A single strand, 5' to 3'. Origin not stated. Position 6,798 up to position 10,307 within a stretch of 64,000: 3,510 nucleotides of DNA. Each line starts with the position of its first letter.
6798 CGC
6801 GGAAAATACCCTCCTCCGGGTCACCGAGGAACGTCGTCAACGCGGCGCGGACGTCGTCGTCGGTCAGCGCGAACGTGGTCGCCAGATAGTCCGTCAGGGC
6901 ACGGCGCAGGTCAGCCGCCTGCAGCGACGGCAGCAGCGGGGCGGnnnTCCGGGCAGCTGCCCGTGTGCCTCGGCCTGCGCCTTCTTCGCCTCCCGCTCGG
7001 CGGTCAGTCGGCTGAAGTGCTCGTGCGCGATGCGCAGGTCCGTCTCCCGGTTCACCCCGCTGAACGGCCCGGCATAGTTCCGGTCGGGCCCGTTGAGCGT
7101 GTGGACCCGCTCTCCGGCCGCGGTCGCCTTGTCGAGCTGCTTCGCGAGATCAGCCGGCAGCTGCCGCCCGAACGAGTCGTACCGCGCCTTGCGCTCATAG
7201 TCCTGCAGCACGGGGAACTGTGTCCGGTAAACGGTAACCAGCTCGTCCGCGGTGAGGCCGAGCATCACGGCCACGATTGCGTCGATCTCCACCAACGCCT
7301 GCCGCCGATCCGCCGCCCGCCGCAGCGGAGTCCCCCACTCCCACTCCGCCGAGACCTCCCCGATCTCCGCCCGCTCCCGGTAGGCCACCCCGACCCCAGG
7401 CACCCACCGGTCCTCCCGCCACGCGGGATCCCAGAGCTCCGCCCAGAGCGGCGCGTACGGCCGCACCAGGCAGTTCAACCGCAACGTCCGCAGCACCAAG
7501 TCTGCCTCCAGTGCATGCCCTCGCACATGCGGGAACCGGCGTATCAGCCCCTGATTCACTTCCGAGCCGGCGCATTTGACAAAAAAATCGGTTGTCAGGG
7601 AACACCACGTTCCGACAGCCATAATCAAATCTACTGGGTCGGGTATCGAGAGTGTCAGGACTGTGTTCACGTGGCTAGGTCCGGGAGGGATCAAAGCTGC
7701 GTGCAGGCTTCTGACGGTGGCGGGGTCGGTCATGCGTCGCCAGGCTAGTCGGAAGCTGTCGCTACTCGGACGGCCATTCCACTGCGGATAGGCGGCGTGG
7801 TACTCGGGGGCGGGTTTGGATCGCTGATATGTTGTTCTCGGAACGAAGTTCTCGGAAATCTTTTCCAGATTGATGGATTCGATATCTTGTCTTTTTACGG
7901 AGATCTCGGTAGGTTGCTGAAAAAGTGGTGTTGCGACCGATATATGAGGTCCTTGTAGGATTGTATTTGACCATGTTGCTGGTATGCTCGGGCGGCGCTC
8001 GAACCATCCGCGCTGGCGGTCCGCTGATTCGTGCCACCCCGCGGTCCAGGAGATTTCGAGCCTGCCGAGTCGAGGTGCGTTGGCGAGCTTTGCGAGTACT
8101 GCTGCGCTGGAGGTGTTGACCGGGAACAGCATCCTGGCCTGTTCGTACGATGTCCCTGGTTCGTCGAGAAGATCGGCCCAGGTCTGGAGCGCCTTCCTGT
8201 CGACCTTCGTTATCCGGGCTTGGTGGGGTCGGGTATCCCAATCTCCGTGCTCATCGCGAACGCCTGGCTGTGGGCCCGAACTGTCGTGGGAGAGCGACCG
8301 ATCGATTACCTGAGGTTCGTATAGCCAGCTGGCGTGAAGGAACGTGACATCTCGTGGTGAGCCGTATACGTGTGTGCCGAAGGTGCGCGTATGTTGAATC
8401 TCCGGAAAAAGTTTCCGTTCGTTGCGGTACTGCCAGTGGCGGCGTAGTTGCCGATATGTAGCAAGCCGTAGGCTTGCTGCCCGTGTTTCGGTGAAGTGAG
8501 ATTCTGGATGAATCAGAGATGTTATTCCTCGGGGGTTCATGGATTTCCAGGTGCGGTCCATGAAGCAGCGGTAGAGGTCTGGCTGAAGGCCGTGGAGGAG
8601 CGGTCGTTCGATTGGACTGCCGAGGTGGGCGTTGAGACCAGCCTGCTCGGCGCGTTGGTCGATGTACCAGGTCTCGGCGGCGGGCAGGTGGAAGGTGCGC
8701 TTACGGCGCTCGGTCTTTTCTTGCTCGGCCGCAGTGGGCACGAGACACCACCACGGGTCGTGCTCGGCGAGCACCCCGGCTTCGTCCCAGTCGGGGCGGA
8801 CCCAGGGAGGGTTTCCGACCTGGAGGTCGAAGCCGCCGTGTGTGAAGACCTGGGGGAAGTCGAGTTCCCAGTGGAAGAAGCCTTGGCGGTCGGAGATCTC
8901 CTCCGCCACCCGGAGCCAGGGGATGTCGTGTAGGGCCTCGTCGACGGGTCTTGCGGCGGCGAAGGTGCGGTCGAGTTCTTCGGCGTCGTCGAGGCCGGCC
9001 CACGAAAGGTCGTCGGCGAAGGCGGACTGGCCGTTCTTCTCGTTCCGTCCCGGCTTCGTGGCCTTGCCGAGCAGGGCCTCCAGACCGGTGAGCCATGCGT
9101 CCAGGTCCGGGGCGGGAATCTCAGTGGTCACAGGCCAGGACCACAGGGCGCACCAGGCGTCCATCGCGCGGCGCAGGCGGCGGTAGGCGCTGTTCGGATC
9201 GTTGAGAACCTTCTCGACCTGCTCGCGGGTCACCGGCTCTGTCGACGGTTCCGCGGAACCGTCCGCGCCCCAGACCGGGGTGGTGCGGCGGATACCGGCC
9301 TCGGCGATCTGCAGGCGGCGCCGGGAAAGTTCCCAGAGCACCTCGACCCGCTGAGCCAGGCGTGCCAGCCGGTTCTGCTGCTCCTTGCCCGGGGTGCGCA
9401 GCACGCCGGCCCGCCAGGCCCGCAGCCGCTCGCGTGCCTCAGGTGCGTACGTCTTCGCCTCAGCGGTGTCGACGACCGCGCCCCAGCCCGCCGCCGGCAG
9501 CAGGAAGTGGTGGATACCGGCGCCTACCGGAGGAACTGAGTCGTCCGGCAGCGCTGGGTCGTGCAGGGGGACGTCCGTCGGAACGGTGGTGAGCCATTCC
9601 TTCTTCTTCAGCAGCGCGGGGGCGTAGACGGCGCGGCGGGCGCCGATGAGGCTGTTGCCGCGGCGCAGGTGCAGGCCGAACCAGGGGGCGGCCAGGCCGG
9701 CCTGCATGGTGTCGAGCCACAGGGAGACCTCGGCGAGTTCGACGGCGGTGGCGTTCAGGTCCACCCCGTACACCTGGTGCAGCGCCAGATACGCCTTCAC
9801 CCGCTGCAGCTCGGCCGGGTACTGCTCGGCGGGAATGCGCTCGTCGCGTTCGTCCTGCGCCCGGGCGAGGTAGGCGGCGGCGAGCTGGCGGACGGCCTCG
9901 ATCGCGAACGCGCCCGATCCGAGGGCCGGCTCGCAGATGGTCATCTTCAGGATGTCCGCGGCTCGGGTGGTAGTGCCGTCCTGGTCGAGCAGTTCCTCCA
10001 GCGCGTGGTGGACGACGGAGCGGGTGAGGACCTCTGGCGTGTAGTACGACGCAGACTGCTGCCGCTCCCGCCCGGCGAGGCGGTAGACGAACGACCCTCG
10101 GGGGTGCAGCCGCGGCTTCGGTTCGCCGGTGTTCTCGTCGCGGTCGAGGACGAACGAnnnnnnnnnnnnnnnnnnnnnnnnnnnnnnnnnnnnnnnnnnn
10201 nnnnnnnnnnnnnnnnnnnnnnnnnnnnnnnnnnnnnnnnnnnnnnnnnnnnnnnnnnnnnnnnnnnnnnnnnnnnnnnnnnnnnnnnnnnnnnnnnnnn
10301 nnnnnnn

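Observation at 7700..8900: About 0.8–1 kb patch of 45–55 % GC embedded in the 72 % GC methyltransferase gene: probable swapped target-recognition cassette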

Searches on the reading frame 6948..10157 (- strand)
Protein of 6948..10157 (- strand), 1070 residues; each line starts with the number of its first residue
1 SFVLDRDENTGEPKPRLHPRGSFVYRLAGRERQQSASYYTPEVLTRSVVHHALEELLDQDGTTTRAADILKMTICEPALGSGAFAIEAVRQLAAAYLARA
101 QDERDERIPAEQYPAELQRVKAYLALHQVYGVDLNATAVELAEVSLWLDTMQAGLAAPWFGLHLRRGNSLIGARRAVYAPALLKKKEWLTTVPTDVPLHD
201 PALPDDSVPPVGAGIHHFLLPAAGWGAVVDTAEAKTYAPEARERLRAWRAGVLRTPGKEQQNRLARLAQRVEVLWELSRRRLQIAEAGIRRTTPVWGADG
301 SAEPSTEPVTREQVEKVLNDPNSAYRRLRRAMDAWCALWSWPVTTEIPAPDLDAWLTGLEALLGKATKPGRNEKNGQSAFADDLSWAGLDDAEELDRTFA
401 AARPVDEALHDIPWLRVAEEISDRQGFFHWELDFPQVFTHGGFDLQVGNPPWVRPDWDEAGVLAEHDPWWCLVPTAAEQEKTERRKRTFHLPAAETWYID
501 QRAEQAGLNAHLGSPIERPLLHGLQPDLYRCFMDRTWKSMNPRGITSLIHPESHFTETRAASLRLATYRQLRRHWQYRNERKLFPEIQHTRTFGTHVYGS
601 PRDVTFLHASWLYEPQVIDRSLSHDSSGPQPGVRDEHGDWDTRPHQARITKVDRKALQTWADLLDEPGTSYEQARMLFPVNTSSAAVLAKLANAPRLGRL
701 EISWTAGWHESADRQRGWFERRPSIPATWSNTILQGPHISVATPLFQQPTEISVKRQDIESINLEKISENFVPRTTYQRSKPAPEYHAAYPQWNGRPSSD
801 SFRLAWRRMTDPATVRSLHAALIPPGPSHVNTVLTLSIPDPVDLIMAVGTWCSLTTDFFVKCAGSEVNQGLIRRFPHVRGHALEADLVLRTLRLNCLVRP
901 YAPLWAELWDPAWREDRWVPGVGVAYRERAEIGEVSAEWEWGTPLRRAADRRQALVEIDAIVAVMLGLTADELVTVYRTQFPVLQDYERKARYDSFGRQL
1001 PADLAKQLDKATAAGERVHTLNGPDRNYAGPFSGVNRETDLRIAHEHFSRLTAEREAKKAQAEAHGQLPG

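Call 39: predict_structure(alignment_id=A2)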
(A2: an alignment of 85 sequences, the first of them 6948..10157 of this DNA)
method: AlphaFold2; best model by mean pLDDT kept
length: 1070 residues; sequences in the alignment: 85
mean_pLDDT: 82.5   pTM: 0.75
mean pLDDT of the five models: 82.5, 81.7, 80.4, 79.4, 77.8
residues with pLDDT >= 90: 602; 70-90: 238; 50-70: 106; < 50: 124
segments of 3 or more residues with pLDDT < 50: 1-5, 13-44, 74-81, 124-168, 290-301, 371-378, 441-451
pLDDT, mean of each block of 10 residues (from residue 1): 51 45 35 33 55 67 76 47 60 76 73 60 47 44 45 34 43 87 90 79 61 86 94 94 95 94 91 85 67 40 59 76 91 95 94 96 76 47 77 87 93 95 80 62 41 73 92 81 93 94 91 89 82 79 78 82 93 92 72 87 95 93 93 90 95 96 91 93 94 95 95 91 93 95 97 89 95 96 95 95 96 88 97 96 98 96 88 96 98 98 98 97 93 97 97 98 98 95 93 96 95 93 91 95 98 95 73
secondary structure, 60 per line:
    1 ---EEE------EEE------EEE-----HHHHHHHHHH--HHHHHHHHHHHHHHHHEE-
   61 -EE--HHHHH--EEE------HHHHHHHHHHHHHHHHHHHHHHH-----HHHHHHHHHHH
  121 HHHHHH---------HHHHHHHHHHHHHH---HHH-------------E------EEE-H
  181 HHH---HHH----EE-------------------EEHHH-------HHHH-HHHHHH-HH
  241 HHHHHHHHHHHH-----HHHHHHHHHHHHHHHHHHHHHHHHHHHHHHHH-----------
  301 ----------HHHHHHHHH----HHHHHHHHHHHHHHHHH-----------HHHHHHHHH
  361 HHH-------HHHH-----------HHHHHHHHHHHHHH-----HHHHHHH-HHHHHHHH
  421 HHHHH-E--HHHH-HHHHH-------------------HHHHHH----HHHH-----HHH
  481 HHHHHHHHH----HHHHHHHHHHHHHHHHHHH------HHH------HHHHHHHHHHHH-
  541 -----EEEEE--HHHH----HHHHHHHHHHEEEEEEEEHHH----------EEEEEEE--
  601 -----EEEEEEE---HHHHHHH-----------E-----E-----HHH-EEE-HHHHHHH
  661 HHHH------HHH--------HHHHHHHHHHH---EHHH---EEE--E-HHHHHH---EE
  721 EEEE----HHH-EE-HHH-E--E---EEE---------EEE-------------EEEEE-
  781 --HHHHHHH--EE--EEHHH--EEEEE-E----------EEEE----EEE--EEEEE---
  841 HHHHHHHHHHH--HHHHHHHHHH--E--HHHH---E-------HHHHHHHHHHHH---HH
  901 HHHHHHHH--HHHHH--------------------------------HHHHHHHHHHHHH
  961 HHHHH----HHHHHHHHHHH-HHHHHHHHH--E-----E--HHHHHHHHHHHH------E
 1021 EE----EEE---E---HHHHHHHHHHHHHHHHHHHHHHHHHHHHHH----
elements in order (helices of 4 or more, strands of 3 or more residues): E4-6 E13-15 E22-24 H30-39 H42-57 H66-70 E73-75 H82-104 H110-126 H136-149 E176-178 H180-183 H227-230 H232-237 H239-252 H258-289 H311-319 H324-340 H352-363 H371-374 H386-399 H405-411 H413-425 H430-433 H435-439 H459-464 H469-472 H478-489 H494-512 H528-539 E546-550 H553-556 H561-570 E571-578 E592-598 E606-612 H616-622 E650-652 H654-664 H682-692 E703-705 H710-715 E719-724 E747-749 E759-761 E775-779 H783-789 E803-807 E820-823 E828-830 E833-837 H841-851 H854-863 H869-872 H884-895 H899-908 H911-915 H948-965 H970-980 H982-990 H1002-1013 E1020-1022 E1027-1029 H1037-1066

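Call 41: fold_search(model_id=the predicted structure, library=pdb)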
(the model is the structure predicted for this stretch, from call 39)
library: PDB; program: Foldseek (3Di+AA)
matches with E <= 10: 184; with E <= 0.001: 56
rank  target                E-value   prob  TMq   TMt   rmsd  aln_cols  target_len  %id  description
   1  9ewz_C                1.6e-09  1.00  0.26  0.24  26.2      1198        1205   11  Cryo-EM structure of the E. coli BrxX methyltransferase in complex with DNA (released 2025-03-05)
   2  7qw8_A                2.5e-09  1.00  0.20  0.36  15.6       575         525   12  Adenine-specific DNA methyltransferase M.BseCI (released 2023-01-25)
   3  7qw8_B                6.2e-09  1.00  0.20  0.35  15.9       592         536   11  Adenine-specific DNA methyltransferase M.BseCI (released 2023-01-25)
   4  8c45_B                6.2e-09  1.00  0.25  0.23  25.3      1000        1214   11  PglX methyltransferase from the Salmonella BREX phage defence system (aka BrxX) (released 2024-07-10)
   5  7qw6_A                6.5e-09  1.00  0.25  0.45  10.2       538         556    9  Adenine-specific DNA methyltransferase M.BseCI complexed with AdoHcy and cognate hemimethylated DNA duplex (released 2023-01-25)
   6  8c45_A                6.8e-09  1.00  0.25  0.23  26.8      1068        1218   11  PglX methyltransferase from the Salmonella BREX phage defence system (aka BrxX) (released 2024-07-10)
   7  8q56_A                9.9e-09  1.00  0.26  0.23  24.4       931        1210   11  PglX methyltransferase of Salmonella BREX phage defence system (aka BrxX) bound to inhibitor Ocr (released 2024-08-21)
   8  7qw7_A                1.3e-08  1.00  0.23  0.42  10.4       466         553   10  Adenine-specific DNA methyltransferase M.BseCI complexed with AdoHcy and cognate fully methylated DNA duplex (released 2023-01-25)
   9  9ex7_A                1.3e-08  1.00  0.22  0.21  27.0       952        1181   11  Cryo-EM structure of the E. coli BrxX methyltransferase in complex with Ocr (released 2025-03-05)
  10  7qw5_A                1.7e-08  1.00  0.24  0.44  14.2       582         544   10  Adenine-specific DNA methyltransferase M.BseCI complexed with AdoHcy and cognate unmethylated DNA duplex (released 2023-01-25)
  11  8fs2_A                3.0e-08  1.00  0.24  0.44   8.4       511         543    8  CamA Adenine Methyltransferase Complexed to Cognate Substrate DNA and Inhibitor 11b (YD907) (released 2023-05-10)
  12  7rfn_C                3.2e-08  1.00  0.23  0.42   8.8       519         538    9  CamA Adenine Methyltransferase Complexed to Cognate Substrate DNA and Inhibitor SGC8158 (released 2021-09-15)
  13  2ibs_A                3.7e-08  1.00  0.20  0.49   6.2       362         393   12  Crystal structure of the adenine-specific DNA methyltransferase M.TaqI complexed with the cofactor analog AETA and a 1 (released 2007-05-29)
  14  7rfm_A                3.7e-08  1.00  0.25  0.45   7.8       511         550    9  CamA Adenine Methyltransferase Complexed to Cognate Substrate DNA and Inhibitor EPZ004777 (released 2021-09-15)
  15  8cxx_A                3.9e-08  1.00  0.23  0.43   9.3       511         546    8  CamA Adenine Methyltransferase Complexed to Cognate Substrate DNA and Compound 6 (released 2023-01-11)
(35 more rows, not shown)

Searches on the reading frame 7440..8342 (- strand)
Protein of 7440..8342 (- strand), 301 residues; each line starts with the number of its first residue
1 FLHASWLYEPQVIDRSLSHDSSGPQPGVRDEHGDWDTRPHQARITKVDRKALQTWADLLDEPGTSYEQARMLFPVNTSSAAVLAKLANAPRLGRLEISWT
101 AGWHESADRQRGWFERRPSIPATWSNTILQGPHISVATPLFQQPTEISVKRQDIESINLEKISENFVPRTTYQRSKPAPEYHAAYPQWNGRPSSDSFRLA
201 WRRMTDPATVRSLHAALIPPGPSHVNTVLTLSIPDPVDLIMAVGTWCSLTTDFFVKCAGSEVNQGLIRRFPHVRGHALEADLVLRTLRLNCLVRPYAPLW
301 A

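Call 48: predict_structure(alignment_id=A3)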
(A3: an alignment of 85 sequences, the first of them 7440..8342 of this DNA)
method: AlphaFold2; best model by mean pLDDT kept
length: 301 residues; sequences in the alignment: 85
mean_pLDDT: 93.7   pTM: 0.86
mean pLDDT of the five models: 93.7, 93.5, 93.3, 92.6, 91.0
residues with pLDDT >= 90: 246; 70-90: 55; 50-70: 0; < 50: 0
segments of 3 or more residues with pLDDT < 50: none
pLDDT, mean of each block of 10 residues (from residue 1): 84 92 89 90 92 92 92 87 91 95 98 97 97 95 94 94 97 97 97 98 87 96 97 97 96 89 93 96 97 96 91
secondary structure, 60 per line:
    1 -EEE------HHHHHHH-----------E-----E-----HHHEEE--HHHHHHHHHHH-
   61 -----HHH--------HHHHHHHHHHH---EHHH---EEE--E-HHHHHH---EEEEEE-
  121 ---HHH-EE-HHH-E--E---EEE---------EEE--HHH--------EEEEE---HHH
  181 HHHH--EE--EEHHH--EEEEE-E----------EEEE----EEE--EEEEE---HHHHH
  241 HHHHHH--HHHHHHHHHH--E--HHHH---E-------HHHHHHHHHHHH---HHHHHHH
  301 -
elements in order: E2-4 H11-17 E44-46 H49-59 H77-87 E98-100 H105-110 E114-119 E142-144 E154-156 E170-174 H178-184 E198-202 E215-218 E223-225 E228-232 H236-246 H249-258 H264-267 H279-290 H294-300

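Call 76: search_protein_families(library=pfam, proteins=[window:7440-8342:-], max_evalue=10)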
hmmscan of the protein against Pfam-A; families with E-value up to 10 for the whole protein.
window:7440-8342:- (301 aa): 0 families

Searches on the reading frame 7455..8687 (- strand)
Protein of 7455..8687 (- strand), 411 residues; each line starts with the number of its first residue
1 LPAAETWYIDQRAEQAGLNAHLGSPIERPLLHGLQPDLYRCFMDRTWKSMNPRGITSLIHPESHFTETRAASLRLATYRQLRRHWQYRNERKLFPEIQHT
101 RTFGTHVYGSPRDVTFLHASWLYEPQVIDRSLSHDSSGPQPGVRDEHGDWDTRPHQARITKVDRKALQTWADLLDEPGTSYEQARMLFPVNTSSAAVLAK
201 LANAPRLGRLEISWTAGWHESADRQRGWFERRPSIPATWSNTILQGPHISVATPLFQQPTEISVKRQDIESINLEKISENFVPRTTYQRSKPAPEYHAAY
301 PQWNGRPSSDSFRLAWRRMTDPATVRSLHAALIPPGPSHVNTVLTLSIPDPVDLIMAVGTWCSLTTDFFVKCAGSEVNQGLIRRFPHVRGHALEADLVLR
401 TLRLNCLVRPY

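Call 12: find_homologous_proteins(query=window:7455-8687:-, max_evalue=1e-10)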
Query window:7455-8687:- (411 aa): 194 proteins with E <= 1e-10 among 7012 candidates; the best 120 are listed.
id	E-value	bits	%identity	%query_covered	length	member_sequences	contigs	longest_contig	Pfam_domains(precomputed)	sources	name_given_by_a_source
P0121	4.8e-156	538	56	100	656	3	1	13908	PF07669.18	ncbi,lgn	-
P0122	2.5e-150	519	58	98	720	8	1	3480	PF07669.18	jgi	-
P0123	1.6e-143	497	55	98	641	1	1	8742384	PF07669.18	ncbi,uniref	ncbi:hypothetical protein [Saccharopolyspora hattusasensis]|uniref:hypothetical protein n=1 Tax=Sacc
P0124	4.3e-141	489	54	97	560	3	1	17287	-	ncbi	-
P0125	9.5e-140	484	53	99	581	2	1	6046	-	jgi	jgi:hypothetical protein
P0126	1.7e-138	480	53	98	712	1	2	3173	PF07669.18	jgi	-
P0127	7.9e-137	475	56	91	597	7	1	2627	PF07669.18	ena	-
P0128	3.5e-134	466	55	90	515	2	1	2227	-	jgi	jgi:hypothetical protein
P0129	1.9e-133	464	54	90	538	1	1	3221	-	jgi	jgi:hypothetical protein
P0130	8.4e-132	458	59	80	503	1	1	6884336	-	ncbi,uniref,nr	ncbi:hypothetical protein [Pseudofrankia sp. DC12]|uniref:hypothetical protein n=1 Tax=Pseudofrankia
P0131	5.8e-129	449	54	93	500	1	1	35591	-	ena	-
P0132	4.0e-126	440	51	100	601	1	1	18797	PF07669.18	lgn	-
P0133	4.7e-126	439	50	95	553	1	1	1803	-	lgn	-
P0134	6.1e-126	439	54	88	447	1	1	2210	-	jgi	jgi:hypothetical protein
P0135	5.2e-124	433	51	90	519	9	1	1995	-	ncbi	-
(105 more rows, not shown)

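Call 23: search_protein_representatives(protein=window:7455-8687:-)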
Query: 411 residues. Proteins with E-value up to 0.001 (for the whole library): 1180; up to 1e-10: 850; up to 1e-30: 392. The best 150 are listed.
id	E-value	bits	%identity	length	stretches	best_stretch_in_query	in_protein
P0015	4.2e-152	523.5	58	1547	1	8-411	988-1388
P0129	6.0e-134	463.7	54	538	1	43-411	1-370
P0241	1.5e-130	452.5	51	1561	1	7-409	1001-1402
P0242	3.0e-128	444.9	51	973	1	7-411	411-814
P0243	2.1e-105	369.6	44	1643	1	8-411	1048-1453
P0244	9.1e-104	364.3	43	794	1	6-411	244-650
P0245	5.2e-103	361.8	43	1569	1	2-411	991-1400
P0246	2.9e-101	356.0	44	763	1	15-410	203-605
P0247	3.2e-100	352.6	45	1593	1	2-411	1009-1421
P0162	3.5e-99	349.2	50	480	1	5-360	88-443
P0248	3.0e-98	346.1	44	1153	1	13-410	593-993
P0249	1.9e-97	343.4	42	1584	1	12-411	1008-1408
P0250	5.6e-97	341.9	42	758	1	8-407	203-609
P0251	1.4e-93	330.7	39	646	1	8-411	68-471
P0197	6.6e-91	321.9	44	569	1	21-381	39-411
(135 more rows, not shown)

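Call 29: search_protein_families(library=ncbifam, proteins=[window:7455-8687:-], max_evalue=0.01)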
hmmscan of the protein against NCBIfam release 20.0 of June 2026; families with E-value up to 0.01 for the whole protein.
window:7455-8687:- (411 aa): 0 families

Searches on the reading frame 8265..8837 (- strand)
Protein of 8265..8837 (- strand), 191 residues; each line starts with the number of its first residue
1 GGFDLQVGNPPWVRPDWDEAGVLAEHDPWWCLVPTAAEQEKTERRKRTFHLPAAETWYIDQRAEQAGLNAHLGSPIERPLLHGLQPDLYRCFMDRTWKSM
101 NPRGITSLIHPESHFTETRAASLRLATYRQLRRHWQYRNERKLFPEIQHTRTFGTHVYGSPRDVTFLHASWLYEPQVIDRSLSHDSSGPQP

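Call 76: search_protein_families(library=pfam, proteins=[window:8265-8837:-], max_evalue=10)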
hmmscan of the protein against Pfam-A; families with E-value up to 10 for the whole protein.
window:8265-8837:- (191 aa): 1 family
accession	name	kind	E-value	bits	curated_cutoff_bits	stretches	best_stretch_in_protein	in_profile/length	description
PF07669.17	Eco57I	-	4e-07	30.7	25.3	2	85-137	109-165/171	Eco57I restriction-modification methylase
